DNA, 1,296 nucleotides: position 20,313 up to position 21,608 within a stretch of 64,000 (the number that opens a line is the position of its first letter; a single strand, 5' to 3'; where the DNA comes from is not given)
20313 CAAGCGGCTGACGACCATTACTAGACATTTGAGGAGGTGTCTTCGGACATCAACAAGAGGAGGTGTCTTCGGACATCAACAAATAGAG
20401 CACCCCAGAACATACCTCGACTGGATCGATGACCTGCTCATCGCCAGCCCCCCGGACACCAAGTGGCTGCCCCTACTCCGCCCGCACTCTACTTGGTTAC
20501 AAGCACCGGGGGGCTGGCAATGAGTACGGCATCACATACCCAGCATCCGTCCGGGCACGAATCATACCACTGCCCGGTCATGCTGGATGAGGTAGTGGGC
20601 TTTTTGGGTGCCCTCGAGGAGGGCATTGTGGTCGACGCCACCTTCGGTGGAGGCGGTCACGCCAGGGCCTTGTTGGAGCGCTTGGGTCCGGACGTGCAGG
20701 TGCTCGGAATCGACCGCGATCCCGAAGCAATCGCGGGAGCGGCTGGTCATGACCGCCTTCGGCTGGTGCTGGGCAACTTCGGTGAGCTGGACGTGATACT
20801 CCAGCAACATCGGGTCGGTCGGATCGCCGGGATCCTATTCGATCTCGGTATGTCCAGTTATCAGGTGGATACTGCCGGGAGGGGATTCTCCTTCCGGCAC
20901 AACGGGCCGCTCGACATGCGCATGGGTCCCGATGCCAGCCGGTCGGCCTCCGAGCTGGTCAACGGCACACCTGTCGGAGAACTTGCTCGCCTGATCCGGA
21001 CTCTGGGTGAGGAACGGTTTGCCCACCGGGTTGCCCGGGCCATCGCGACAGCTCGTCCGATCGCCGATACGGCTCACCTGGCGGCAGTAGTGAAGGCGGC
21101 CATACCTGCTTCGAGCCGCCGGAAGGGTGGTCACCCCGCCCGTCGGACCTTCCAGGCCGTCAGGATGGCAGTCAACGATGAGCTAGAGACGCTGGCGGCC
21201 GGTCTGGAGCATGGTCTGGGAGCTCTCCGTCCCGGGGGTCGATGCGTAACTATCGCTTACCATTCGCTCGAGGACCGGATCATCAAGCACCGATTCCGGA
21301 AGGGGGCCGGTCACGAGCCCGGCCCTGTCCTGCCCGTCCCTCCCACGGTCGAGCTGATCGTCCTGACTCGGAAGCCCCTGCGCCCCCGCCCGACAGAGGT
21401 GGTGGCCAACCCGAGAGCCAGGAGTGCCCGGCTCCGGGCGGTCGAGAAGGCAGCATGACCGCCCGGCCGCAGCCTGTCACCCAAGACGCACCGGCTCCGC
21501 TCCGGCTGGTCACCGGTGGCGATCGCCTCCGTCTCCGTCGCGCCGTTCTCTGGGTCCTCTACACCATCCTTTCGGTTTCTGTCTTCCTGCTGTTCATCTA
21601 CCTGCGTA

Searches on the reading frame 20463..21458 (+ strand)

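Call 35: search_protein_families(library=pfam, proteins=[window:20463-21458:+], max_evalue=0.0001)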
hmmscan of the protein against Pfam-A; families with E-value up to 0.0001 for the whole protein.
window:20463-21458:+ (331 aa): 1 family
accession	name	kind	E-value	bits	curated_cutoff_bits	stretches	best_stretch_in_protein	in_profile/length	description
PF01795.25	Methyltransf_5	-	3e-92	309.9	27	1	34-329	2-308/309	MraW methylase family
